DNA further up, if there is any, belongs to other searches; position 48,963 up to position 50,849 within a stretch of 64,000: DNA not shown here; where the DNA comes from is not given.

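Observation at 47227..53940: Tightly coupled six-gene surface copper/beta-helix operon: a candidate undescribed cell-envelope system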

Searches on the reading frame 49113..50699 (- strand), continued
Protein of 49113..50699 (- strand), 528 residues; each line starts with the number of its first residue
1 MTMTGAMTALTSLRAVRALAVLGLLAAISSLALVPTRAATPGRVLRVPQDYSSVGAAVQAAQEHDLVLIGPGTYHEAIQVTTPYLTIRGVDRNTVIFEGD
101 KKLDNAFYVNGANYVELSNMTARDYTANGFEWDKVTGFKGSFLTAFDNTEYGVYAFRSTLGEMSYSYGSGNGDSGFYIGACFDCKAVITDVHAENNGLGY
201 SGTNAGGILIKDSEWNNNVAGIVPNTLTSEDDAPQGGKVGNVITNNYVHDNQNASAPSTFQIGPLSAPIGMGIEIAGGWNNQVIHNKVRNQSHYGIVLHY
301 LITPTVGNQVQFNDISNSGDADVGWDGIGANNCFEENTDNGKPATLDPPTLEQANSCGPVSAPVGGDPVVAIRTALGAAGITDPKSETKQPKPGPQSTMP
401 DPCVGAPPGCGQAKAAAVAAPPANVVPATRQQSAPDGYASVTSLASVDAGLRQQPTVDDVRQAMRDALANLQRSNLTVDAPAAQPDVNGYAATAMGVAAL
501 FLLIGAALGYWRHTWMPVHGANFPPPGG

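Call 19: find_related_loci(query=A1, collection=genome_contigs, flank=10000)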
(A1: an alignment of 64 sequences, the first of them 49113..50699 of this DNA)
Query A1 (528 aa) in genome_contigs; peptide patterns used: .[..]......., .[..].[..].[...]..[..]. (x = any residue, [..] = any of these).
599 stretches matched a pattern (row limit reached: there are more); 593 encode a relative of the query (tblastn E <= 1e-3); the best 80 are kept; 80 distinct loci.
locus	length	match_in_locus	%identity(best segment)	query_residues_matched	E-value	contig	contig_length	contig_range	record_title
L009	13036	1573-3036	59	32-511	0e+0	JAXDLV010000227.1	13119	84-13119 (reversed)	MAG: Chloroflexota bacterium isolate BP_626 scaffold_636710, whole genome shotgun sequence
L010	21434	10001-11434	55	17-489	1e-150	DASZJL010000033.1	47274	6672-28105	MAG TPA_asm: Acidimicrobiales bacterium isolate SMAG_U6628 k141_1058475, whole genome shotgun sequence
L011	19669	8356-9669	43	16-414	7e-95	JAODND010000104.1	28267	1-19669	MAG: Frankiales bacterium isolate RYN_109 scaffold_2225583, whole genome shotgun sequence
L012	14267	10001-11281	43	34-416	5e-91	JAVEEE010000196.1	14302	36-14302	MAG: Frankiaceae bacterium isolate BP_193 scaffold_950937, whole genome shotgun sequence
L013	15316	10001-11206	44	51-423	9e-90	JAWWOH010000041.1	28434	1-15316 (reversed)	MAG: Actinomycetota bacterium isolate BP_342 scaffold_155923, whole genome shotgun sequence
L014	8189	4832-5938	47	43-408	6e-89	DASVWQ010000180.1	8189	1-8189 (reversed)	MAG TPA_asm: Ktedonobacterales bacterium isolate SMAG_U2552 k141_32625, whole genome shotgun sequence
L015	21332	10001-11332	42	7-407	3e-88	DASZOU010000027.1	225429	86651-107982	MAG TPA_asm: Mycobacteriales bacterium isolate SMAG_U5953 k141_374543, whole genome shotgun sequence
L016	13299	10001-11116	46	41-404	2e-87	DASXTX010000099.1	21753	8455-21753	MAG TPA_asm: Actinomycetota bacterium isolate SMAG_U4703 k141_1728589, whole genome shotgun sequence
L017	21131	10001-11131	46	36-404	6e-87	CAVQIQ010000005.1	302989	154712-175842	MAG: uncultured Actinomycetes bacterium isolate MFD10007.bin.3.88 genome assembly, contig: contig_19351, whole genome sh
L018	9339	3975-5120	46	33-409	2e-86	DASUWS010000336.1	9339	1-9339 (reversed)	MAG TPA_asm: Ktedonobacterales bacterium isolate SMAG_U1849 k141_1175024, whole genome shotgun sequence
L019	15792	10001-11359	41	17-423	2e-86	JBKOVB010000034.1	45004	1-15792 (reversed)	MAG: Actinomycetota bacterium isolate GM_HAYS_MAG_00004 GM_HAYS_000000362744, whole genome shotgun sequence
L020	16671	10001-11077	47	42-400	4e-86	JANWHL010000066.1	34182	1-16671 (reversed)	MAG: Ktedonobacterales bacterium isolate CRAIB_MAG14 c_000000015229, whole genome shotgun sequence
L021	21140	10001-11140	46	29-409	3e-86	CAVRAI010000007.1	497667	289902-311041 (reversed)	MAG: uncultured Chloroflexia bacterium isolate MFD00031.bin.1.177 genome assembly, contig: contig_22384, whole genome sh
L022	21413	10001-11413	41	51-490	5e-86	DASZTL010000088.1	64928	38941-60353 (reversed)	MAG TPA_asm: Mycobacteriales bacterium isolate SMAG_U6075 k141_1003227, whole genome shotgun sequence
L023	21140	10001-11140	46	29-409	2e-85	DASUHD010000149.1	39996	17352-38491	MAG TPA_asm: Ktedonobacterales bacterium isolate SMAG_U1423 k141_479944, whole genome shotgun sequence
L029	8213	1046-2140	46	34-401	2e-83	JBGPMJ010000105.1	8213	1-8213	MAG: Candidatus Limnocylindria bacterium isolate OBJ_0618_7090110_240 k141_1833108_length_8213_cov_42.1222, whole genome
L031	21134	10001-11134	43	39-416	2e-82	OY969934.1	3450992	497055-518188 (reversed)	MAG: uncultured Actinomycetes bacterium isolate MFD04944.bin.1.31 genome assembly, chromosome: 1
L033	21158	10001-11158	44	26-404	4e-81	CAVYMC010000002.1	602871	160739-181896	MAG: uncultured Chloroflexia bacterium isolate MFD01299.bin.2.120 genome assembly, contig: contig_12632, whole genome sh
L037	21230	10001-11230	43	1-408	2e-80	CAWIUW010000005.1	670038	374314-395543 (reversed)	MAG: uncultured Actinomycetota bacterium isolate MFD02840.bin.1.241 genome assembly, contig: contig_20131, whole genome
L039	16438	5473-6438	45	41-366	9e-80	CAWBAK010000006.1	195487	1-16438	MAG: uncultured Actinomycetes bacterium isolate MFD09206.bin.1.69 genome assembly, contig: contig_5022, whole genome sho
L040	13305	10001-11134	43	35-407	8e-80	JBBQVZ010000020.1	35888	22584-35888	MAG: Actinomycetota bacterium isolate Co_metawrap_2025 Cmw_2025_k141_28964007_length_35888_cov_18.9744, whole genome sho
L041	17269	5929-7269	40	1-457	2e-79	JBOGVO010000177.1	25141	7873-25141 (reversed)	MAG: Actinomycetota bacterium isolate M3-S_metawrap_bin.84 k127_1063774, whole genome shotgun sequence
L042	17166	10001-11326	40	5-450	3e-79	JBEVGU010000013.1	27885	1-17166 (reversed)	MAG: Actinomycetota bacterium isolate T2R5BO.18.metabat2 T2R5BO.18.metabat2_k133_4363607, whole genome shotgun sequence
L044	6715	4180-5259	43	41-399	4e-79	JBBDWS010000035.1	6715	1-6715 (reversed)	MAG: Actinomycetota bacterium isolate LejiaD_69_26 Lejia_D_15821_length_6715_cov_16, whole genome shotgun sequence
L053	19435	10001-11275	40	25-457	4e-77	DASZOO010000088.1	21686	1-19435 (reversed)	MAG TPA_asm: Actinomycetota bacterium isolate SMAG_U5947 k141_629720, whole genome shotgun sequence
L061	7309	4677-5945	40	1-438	3e-75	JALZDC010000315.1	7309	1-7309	MAG: Actinomycetota bacterium isolate SKG bin10 SC8798-8800_k127_1607235, whole genome shotgun sequence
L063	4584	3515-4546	46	30-370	2e-75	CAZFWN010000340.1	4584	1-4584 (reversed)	MAG TPA_asm: uncultured Ktedonobacterales bacterium isolate SRP272529_co1_230 genome assembly, contig: NODE_39300_length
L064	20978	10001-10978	45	43-372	1e-74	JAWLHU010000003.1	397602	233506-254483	MAG: Symbiobacteriaceae bacterium isolate 30dZY2.bin.8 NODE_44_length_397602_cov_36.730880, whole genome shotgun sequenc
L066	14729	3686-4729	45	38-389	3e-74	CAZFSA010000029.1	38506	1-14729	MAG TPA_asm: uncultured Gemmatimonas sp. isolate SRP290908_co1_117 genome assembly, contig: NODE_1181_length_38506_cov_1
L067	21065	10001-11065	43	44-402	2e-74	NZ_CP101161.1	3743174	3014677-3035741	Halorarius halobius strain ZY10 chromosome, complete genome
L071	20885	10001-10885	48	44-338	5e-74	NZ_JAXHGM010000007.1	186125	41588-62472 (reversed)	Halorubellus sp. PRR65 NODE_7_length_186125_cov_154.153890, whole genome shotgun sequence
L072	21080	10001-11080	41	42-400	1e-73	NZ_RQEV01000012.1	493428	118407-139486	Leptospira fluminis strain SCS5 contig_0002, whole genome shotgun sequence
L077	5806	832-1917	44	42-407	4e-74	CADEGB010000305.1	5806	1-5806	MAG: uncultured Gemmatimonadetes bacterium isolate Gemmatimonadetes sp. RBC063 genome assembly, contig: MAG063_305, whol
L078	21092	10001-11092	43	45-408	1e-72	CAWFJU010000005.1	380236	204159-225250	MAG: uncultured Actinomycetes bacterium isolate MFD04651.bin.2.123 genome assembly, contig: contig_1570, whole genome sh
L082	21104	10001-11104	43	37-403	2e-72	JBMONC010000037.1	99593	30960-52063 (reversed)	MAG: Bacillota bacterium isolate Betzabe_MAG066 MAG066_37, whole genome shotgun sequence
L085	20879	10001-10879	47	45-337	8e-72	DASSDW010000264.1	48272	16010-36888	MAG TPA_asm: Actinomycetota bacterium isolate SMAG_U961 k141_1379823, whole genome shotgun sequence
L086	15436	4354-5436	40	44-408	8e-72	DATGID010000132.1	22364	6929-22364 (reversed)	MAG TPA_asm: Ktedonobacterales bacterium isolate SMAG_U9798 k141_90749, whole genome shotgun sequence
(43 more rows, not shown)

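Call 25: predict_structure(alignment_id=A1)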
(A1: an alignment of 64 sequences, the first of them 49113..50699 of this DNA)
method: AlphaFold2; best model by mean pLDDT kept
length: 528 residues; sequences in the alignment: 64
mean_pLDDT: 85.5   pTM: 0.75
mean pLDDT of the five models: 85.5, 84.7, 84.0, 83.1, 82.9
residues with pLDDT >= 90: 333; 70-90: 89; 50-70: 66; < 50: 40
segments of 3 or more residues with pLDDT < 50: 1-6, 33-37, 429-442, 475-485
pLDDT, mean of each block of 10 residues (from residue 1): 47 77 84 53 95 98 97 98 98 98 97 98 98 97 98 96 98 96 93 98 94 98 85 66 98 94 82 95 98 97 92 98 95 97 97 89 80 89 91 96 92 95 81 41 54 67 67 46 52 82 87 66 49
secondary structure, 60 per line:
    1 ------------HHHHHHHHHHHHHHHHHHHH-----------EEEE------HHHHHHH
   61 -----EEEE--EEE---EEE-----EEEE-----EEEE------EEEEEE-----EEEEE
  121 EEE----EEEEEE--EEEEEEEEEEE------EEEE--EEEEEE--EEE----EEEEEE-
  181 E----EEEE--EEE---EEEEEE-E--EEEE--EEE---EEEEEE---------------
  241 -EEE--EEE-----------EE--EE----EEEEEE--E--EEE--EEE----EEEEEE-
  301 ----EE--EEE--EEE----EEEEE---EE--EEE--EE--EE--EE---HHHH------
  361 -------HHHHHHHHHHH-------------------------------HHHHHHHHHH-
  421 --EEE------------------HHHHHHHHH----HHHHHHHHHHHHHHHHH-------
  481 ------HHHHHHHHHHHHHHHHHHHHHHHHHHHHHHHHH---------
elements in order: H13-32 E44-47 H54-60 E66-69 E72-74 E78-80 E86-89 E95-98 E105-110 E116-123 E128-133 E136-146 E153-156 E159-164 E167-169 E174-179 E186-189 E192-194 E198-203 E208-211 E214-216 E220-225 E242-244 E247-249 E271-276 E282-284 E287-289 E294-299 E309-311 E314-316 E321-325 E333-335 H351-354 H368-378 H410-419 E423-425 H444-452 H457-473 H487-519

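Call 36: search_solved_structures(query=A1, max_evalue=10, show_alignments=4)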
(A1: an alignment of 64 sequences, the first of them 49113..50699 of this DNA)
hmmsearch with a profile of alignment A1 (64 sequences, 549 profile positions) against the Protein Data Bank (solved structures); distinct sequences matched with E-value up to 10: 11.
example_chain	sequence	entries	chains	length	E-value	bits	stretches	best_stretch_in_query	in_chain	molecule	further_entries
3uw0_A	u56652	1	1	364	2.1e-06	30.2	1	46-122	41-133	pectinesterase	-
2nsp_A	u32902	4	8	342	2.4e-05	26.8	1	47-96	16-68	Pectinesterase A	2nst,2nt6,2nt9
2ntb_A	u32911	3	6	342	2.4e-05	26.7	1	47-96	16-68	Pectinesterase A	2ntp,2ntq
1qjv_A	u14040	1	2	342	2.4e-05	26.7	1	47-96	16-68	PECTIN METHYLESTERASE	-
8tne_A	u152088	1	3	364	0.00045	22.5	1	43-122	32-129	Pectinesterase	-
1gq8_A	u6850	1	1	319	0.0095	18.2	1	47-109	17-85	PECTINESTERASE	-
1xg2_A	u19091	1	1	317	0.018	17.2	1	47-143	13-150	Pectinesterase 1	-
3vst_A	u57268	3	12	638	0.031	16.4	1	50-103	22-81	Xylosidase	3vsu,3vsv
9uen_e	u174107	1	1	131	0.5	12.5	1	339-416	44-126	Photosystem I reaction center subunit IV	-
9jj8_e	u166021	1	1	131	1.4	11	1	339-416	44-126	Photosystem I reaction center subunit IV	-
9rx2_A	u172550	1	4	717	7.5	8.6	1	240-336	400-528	Parallel beta-helix repeat protein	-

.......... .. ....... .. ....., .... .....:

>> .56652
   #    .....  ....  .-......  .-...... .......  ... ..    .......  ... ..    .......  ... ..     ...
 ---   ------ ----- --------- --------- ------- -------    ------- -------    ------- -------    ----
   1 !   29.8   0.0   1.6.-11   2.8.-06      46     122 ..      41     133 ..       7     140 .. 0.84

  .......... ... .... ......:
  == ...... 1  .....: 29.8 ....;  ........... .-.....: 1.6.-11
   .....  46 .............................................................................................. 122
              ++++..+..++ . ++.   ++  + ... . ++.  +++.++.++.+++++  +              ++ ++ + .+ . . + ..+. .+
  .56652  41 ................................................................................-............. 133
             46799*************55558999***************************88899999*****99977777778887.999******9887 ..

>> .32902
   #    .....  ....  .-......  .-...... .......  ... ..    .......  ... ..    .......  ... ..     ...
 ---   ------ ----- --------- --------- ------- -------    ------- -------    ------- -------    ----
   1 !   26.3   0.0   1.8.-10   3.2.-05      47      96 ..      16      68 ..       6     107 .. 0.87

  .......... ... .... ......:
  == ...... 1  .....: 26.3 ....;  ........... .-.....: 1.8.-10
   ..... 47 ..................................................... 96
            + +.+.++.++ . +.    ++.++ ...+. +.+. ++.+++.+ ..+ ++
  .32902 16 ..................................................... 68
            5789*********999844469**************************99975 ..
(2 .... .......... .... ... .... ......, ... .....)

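Call 39: search_protein_families(library=pfam, proteins=[L042:8549-9991:-, L078:5848-6783:-, L040:5336-6298:+, L053:14312-15184:-, L061:6327-7115:-, L085:14369-17857:-, L039:7030-8094:-, L031:5833-7224:-, L053:5803-7455:-, L015:7773-9974:+], max_evalue=0.001)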
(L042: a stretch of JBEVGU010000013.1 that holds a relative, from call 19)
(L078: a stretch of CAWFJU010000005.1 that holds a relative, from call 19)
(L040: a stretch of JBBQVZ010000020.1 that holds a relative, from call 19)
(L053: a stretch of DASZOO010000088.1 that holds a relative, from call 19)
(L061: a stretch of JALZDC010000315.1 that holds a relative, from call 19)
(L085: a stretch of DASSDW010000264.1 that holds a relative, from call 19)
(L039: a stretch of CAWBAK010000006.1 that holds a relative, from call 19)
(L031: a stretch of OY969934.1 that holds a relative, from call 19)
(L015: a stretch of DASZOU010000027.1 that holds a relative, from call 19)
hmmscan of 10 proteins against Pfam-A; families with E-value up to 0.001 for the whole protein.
L042:8549-9991:- (481 aa): 2 families
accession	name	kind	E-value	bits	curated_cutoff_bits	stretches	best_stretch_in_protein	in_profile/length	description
PF03007.21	WS_DGAT_cat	-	7.7e-72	242.7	23.6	1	21-284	1-263/263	Wax ester synthase/diacylglycerol acyltransferase catalytic domain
PF06974.18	WS_DGAT_C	-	1.1e-26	94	20.7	1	326-469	2-144/145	WS/DGAT C-terminal domain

L078:5848-6783:- (312 aa): 4 families
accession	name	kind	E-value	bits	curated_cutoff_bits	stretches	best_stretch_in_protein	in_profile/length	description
PF04542.20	Sigma70_r2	-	3.1e-22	78.6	24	1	82-150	2-70/71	Sigma-70 region 2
PF04545.22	Sigma70_r4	-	2e-15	56.4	24.1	1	252-301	4-49/50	Sigma-70, region 4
PF04539.22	Sigma70_r3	-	1.2e-14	54.6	25.3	1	161-228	2-70/78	Sigma-70 region 3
PF00140.25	Sigma70_r1_2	-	3.4e-08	33.8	22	1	18-48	3-33/34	Sigma-70 factor, region 1.2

L040:5336-6298:+ (321 aa): 5 families
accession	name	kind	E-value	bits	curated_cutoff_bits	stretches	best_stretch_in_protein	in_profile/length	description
PF12697.13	Abhydrolase_6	-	2.6e-25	90.8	26.3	1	55-311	1-216/217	Alpha/beta hydrolase family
PF00561.26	Abhydrolase_1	-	7.5e-22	78.6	25.8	1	54-305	2-245/245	alpha/beta hydrolase fold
PF12146.15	Hydrolase_4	-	1.9e-18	67.1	27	1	52-301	4-235/239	Serine aminopeptidase, S33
PF02230.22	Abhydrolase_2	-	8e-07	29.5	23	0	115-156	102-143/217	Phospholipase/Carboxylesterase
PF01738.24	DLH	-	0.00088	19.4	21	0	247-299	131-187/217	Dienelactone hydrolase family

L053:14312-15184:- (291 aa): 3 families
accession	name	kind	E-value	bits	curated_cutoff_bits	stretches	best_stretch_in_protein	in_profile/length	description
PF00561.26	Abhydrolase_1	-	1.1e-10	42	25.8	1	81-260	35-227/245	alpha/beta hydrolase fold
PF12697.13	Abhydrolase_6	-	8.1e-09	36.9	26.3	1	53-265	2-198/217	Alpha/beta hydrolase family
PF12146.15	Hydrolase_4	-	1.5e-06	28.1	27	1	54-260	9-219/239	Serine aminopeptidase, S33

L061:6327-7115:- (263 aa): 2 families
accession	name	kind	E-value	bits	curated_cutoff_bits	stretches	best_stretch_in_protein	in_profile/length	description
PF01411.24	tRNA-synt_2c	-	1.4e-14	54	30.3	1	42-114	476-550/552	tRNA synthetases class II (A)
PF07973.19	tRNA_SAD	-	4.2e-11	43.1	24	1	215-256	1-42/44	Threonyl and Alanyl tRNA synthetase second additional domain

L085:14369-17857:- (1163 aa): 1 family
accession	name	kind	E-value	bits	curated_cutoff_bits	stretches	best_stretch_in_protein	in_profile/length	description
PF07690.21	MFS_1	-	2.3e-17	63.4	33.4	1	784-1108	37-345/347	Major Facilitator Superfamily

L039:7030-8094:- (355 aa): 1 family
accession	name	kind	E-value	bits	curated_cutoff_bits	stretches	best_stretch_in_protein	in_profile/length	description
PF00892.27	EamA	-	1.5e-33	116.3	28.2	2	209-342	2-134/135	EamA-like transporter family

L031:5833-7224:- (464 aa): 3 families
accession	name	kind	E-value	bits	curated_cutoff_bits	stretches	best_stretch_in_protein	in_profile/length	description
PF15902.12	Sortilin-Vps10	-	9.1e-09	35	33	0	334-401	3-111/446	Sortilin, neurotensin receptor 3,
PF02012.26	BNR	-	4.5e-08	32.3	27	0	223-233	1-11/12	BNR/Asp-box repeat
PF02597.26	ThiS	-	6.1e-08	33.5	22.5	1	33-110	6-76/76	ThiS family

L053:5803-7455:- (551 aa): 2 families
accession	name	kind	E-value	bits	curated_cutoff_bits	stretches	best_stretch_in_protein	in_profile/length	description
PF00004.35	AAA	-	5.5e-27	95.2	21.2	1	316-444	1-130/131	ATPase family associated with various cellular activities (AAA)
PF17862.7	AAA_lid_3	-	8.6e-06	25.7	27.2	1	470-506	3-39/45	AAA+ lid domain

L015:7773-9974:+ (734 aa): 5 families
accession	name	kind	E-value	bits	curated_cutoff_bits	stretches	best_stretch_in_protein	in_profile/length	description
PF07731.20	Cu-oxidase_2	-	2.4e-20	73.1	20.4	1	506-613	22-135/137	Multicopper oxidase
PF07732.21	Cu-oxidase_3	-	4.4e-17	62.7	21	1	183-299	8-117/119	Multicopper oxidase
PF00394.28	Cu-oxidase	-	1.6e-09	38.5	21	0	348-429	33-124/157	Multicopper oxidase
PF13473.12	Cupredoxin_1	-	6.6e-06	26.5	27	1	75-140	46-104/104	Cupredoxin-like domain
PF00127.26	Copper-bind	-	0.00093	20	21.2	0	69-141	20-99/99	Copper binding proteins, plastocyanin/azurin family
